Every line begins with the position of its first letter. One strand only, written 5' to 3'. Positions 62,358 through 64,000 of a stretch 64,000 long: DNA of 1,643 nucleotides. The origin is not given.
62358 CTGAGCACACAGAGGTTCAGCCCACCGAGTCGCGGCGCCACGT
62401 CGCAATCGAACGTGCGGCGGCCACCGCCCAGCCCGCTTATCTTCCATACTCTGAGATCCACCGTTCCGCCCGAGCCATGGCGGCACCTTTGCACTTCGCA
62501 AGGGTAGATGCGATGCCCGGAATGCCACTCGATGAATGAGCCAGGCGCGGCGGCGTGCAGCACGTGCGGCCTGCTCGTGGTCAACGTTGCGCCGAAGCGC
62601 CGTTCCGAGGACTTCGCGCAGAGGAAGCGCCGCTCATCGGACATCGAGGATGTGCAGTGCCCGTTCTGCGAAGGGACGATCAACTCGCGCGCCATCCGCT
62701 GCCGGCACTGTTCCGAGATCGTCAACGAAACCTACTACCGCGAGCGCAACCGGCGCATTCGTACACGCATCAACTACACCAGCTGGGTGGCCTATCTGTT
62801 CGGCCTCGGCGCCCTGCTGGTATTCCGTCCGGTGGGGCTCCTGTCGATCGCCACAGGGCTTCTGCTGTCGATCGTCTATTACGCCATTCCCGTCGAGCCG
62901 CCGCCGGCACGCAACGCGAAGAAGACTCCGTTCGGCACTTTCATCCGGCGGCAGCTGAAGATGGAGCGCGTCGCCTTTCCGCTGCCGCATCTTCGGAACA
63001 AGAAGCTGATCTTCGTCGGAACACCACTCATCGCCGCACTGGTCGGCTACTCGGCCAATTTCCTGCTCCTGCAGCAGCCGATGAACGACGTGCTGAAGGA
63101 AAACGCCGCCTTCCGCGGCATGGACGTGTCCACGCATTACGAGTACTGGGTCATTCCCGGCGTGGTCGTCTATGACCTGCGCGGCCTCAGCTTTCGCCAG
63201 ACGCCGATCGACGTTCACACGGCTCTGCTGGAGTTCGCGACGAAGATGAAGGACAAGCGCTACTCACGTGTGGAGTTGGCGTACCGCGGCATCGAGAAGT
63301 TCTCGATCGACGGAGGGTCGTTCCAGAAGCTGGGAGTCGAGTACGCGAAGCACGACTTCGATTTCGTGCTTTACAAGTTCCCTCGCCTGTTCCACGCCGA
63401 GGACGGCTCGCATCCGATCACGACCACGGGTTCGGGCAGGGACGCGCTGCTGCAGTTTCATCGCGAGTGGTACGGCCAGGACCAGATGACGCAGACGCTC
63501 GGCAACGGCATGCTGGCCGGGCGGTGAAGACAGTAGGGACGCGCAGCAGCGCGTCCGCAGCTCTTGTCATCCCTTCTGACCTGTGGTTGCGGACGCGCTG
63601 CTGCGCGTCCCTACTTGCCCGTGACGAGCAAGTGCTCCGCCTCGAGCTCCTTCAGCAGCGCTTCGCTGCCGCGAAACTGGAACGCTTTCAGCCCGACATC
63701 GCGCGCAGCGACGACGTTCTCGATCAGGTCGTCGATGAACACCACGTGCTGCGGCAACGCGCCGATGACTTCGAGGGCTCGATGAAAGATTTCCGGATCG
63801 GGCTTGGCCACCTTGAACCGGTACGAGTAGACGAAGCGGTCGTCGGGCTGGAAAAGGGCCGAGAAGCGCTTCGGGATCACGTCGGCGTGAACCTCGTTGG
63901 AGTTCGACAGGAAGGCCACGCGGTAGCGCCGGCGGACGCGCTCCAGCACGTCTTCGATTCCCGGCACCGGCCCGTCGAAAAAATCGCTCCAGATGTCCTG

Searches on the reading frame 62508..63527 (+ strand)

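Call 46: search_protein_families(library=pfam, proteins=[window:62508-63527:+])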
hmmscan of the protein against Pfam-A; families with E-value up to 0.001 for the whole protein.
window:62508-63527:+ (339 aa): 0 families

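Call 57: search_protein_families(library=pfam, proteins=[window:62508-63527:+], max_evalue=0.1)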
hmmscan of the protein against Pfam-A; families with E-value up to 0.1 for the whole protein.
window:62508-63527:+ (339 aa): 3 families
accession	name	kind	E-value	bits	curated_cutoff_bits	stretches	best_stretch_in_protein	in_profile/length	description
PF12773.13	DZR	-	0.003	18.1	27.3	1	2-21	26-45/45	Double zinc ribbon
PF13240.11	Zn_Ribbon_1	-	0.0034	17.6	25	1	3-21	2-20/23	zinc-ribbon domain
PF13248.11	Zn_ribbon_3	-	0.017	15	27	1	2-22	4-24/26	zinc-ribbon domain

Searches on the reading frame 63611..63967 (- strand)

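Call 46: search_protein_families(library=pfam, proteins=[window:63611-63967:-])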
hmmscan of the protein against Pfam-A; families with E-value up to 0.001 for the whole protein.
window:63611-63967:- (118 aa): 4 families
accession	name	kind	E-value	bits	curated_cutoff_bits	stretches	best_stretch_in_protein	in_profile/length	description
PF00702.32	Hydrolase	-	3e-12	47.7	26.4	1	1-92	100-191/191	haloacid dehalogenase-like hydrolase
PF13419.12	HAD_2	-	5.3e-06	27.1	23.8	1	2-95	82-175/178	Haloacid dehalogenase-like hydrolase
PF13242.12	Hydrolase_like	-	0.00017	21.9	22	1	54-96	3-46/75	HAD-hyrolase-like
PF03031.24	NIF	-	0.00035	20.7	21.8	1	2-100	41-136/160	NLI interacting factor-like phosphatase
